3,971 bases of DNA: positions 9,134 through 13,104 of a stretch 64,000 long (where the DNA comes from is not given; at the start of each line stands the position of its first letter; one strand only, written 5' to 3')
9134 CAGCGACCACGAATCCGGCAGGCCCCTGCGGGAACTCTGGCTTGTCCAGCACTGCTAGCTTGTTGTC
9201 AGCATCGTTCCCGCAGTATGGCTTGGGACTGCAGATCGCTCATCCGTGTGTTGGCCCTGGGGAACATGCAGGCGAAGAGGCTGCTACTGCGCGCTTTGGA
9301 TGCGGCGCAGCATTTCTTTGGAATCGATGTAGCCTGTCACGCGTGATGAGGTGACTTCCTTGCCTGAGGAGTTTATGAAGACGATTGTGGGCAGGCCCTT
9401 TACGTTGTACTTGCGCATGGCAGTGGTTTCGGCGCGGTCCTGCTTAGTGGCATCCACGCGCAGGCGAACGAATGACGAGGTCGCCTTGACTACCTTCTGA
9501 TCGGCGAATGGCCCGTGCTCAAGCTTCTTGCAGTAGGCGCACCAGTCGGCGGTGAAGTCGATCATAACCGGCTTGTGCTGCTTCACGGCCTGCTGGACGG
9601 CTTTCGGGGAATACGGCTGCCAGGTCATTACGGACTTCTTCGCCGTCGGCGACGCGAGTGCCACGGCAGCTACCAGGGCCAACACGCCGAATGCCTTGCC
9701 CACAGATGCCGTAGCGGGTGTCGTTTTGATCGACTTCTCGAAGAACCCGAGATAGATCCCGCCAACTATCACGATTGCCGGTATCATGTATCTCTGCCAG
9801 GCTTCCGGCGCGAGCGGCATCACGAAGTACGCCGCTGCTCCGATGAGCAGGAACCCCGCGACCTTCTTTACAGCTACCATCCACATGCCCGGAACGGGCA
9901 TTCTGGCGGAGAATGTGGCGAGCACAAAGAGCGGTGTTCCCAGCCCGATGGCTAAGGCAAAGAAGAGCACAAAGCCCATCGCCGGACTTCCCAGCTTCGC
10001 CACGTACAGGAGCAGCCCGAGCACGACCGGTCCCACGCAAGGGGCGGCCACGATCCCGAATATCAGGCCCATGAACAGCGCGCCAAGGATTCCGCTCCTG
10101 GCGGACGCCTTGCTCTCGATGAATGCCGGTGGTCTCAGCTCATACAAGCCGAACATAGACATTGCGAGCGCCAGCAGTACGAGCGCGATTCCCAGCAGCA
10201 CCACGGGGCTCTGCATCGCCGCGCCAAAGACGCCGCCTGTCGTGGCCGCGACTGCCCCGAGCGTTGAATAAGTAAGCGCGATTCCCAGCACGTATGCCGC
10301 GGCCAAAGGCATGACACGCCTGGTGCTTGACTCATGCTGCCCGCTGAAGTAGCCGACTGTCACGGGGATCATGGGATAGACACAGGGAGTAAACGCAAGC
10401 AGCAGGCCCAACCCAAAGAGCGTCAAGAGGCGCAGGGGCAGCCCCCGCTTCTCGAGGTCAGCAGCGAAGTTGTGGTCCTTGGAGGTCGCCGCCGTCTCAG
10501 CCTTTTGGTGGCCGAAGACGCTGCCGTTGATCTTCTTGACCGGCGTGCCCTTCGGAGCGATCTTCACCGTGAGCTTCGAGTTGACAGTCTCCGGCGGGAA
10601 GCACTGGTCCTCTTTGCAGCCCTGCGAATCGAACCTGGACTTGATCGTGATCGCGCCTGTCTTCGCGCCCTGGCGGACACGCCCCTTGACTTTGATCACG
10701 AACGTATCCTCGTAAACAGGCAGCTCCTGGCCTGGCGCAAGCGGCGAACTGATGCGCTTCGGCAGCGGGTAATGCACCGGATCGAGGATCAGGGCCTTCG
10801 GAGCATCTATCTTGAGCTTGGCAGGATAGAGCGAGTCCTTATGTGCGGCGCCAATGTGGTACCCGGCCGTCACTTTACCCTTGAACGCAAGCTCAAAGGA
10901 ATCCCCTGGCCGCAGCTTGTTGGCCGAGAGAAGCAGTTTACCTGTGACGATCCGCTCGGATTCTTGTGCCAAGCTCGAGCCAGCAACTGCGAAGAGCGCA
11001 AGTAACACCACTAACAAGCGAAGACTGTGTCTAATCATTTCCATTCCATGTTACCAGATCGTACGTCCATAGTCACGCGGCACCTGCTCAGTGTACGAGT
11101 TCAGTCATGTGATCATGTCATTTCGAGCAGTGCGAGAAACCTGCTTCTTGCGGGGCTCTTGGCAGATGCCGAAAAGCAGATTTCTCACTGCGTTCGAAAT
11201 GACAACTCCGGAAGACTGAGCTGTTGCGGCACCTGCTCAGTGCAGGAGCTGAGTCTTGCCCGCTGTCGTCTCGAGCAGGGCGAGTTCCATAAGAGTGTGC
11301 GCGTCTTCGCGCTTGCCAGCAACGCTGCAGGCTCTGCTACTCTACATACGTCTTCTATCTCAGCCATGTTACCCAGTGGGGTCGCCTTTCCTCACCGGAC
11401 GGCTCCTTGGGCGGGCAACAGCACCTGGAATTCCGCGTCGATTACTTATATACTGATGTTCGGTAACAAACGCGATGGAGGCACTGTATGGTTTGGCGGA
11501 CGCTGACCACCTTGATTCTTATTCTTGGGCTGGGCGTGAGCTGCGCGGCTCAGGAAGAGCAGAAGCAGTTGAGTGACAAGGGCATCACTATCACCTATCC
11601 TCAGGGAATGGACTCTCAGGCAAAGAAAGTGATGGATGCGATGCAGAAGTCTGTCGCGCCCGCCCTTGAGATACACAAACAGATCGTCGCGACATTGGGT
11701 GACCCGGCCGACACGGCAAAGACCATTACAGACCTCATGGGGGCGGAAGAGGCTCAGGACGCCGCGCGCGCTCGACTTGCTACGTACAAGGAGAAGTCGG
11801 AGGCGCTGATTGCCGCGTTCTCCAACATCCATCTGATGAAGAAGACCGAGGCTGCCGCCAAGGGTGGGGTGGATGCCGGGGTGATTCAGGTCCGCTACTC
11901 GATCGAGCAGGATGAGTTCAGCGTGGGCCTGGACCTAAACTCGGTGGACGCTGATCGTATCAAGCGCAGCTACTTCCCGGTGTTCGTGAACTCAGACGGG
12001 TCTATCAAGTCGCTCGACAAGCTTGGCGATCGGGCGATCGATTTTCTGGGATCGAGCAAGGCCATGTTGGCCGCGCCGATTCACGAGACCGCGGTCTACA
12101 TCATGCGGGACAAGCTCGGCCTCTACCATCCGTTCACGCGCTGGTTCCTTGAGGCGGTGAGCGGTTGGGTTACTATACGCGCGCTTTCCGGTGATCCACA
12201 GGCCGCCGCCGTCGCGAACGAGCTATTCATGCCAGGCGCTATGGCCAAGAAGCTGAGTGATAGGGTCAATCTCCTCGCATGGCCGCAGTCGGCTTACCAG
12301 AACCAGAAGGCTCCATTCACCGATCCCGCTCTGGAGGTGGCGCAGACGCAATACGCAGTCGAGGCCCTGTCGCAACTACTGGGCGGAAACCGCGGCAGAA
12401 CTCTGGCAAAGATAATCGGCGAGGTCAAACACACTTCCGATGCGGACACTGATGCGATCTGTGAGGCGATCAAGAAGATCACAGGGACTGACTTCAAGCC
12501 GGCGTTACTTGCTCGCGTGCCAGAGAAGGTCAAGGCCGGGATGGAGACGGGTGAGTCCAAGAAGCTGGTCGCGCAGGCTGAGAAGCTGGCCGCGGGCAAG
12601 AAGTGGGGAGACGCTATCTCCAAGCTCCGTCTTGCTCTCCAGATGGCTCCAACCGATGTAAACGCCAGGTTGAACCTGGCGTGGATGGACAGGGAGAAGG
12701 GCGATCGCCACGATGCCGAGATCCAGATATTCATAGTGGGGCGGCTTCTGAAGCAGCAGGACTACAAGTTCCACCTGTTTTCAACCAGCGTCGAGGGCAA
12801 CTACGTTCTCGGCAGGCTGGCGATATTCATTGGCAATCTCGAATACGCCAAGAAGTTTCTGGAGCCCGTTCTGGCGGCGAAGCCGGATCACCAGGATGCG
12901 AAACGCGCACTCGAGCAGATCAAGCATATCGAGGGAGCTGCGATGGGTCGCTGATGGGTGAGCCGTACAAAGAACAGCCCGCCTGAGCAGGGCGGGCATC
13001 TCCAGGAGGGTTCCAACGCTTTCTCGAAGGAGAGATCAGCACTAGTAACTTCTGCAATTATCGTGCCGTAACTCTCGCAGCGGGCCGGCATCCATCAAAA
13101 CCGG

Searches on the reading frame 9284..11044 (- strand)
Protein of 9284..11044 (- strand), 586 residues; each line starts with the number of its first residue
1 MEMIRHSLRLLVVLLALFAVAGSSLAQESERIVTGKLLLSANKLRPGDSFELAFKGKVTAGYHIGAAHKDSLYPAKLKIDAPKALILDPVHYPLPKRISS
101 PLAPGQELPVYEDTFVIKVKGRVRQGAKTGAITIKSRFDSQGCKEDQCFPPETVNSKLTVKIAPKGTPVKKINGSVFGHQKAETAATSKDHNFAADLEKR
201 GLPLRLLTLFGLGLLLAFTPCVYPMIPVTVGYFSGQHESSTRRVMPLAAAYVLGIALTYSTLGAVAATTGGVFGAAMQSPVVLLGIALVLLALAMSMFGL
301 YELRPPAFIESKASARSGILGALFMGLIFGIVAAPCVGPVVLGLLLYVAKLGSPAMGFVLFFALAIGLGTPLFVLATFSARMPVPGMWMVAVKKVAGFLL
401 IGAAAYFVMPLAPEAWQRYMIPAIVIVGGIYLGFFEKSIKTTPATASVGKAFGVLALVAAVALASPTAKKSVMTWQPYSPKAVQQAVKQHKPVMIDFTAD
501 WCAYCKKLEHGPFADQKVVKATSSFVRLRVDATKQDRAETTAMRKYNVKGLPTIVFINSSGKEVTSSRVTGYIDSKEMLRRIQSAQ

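Call 11: search_protein_families(library=pfam, proteins=[window:9284-11044:-], max_evalue=0.001)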
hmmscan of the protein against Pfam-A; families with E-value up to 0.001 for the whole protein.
window:9284-11044:- (586 aa): 6 families
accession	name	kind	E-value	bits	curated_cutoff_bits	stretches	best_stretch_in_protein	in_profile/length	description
PF02683.22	DsbD_TM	-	5.6e-50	170.1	27.1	1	205-410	4-217/219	Cytochrome C biogenesis protein transmembrane domain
PF13098.12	Thioredoxin_2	-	6.3e-16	59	27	1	487-580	2-102/104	Thioredoxin-like domain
PF13899.12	Thioredoxin_7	-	1.4e-14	54.4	27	1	474-558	1-82/83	Thioredoxin-like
PF00085.26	Thioredoxin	-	1.3e-12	48.1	23.5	1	481-578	8-97/103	Thioredoxin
PF03190.21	Thioredox_DsbH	-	4.6e-09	36.9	27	1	470-559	17-111/163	Protein of unknown function, DUF255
PF13386.12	DsbD_2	-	5.1e-07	30.2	24.9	1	209-403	2-196/199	Cytochrome C biogenesis protein transmembrane region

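Call 69: search_protein_families(library=pfam, proteins=[L009:1428-2732:+, P0104, P0110, P0112], max_evalue=0.1)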
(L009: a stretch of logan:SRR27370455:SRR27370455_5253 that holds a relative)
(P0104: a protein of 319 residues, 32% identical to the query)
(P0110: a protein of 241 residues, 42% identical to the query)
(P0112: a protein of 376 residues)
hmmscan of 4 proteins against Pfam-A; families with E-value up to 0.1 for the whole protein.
L009:1428-2732:+ (434 aa): 2 families
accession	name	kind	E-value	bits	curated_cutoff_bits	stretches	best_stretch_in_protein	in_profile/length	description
PF07660.19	STN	-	5e-26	90.6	28.4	4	71-109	13-50/52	Secretin and TonB N terminus short domain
PF16344.10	FecR_C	-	0.00033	21.1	24.4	0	155-191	29-66/70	FecR, C-terminal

P0104 (319 aa): 1 family
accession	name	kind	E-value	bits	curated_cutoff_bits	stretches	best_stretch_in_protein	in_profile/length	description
PF08808.17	RES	-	0.018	15.5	23.2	1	188-279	65-144/157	RES domain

P0110 (241 aa): 2 families
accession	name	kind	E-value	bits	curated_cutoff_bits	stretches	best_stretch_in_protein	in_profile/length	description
PF11837.13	INV_N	-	0.0092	16.9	27.8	1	60-120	6-63/109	Beta-fructofuranosidase, N-terminal domain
PF13490.11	zf-HC2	-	0.014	16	22.2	1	3-36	1-34/35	Putative zinc-finger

P0112 (376 aa): 0 families

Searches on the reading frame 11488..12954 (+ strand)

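Call 11: search_protein_families(library=pfam, proteins=[window:11488-12954:+], max_evalue=0.001)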
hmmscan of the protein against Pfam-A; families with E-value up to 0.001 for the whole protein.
window:11488-12954:+ (488 aa): 1 family
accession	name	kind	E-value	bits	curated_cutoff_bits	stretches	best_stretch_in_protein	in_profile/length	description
PF14559.12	TPR_19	-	1.3e-06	29.1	25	0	437-478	27-68/68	Tetratricopeptide repeat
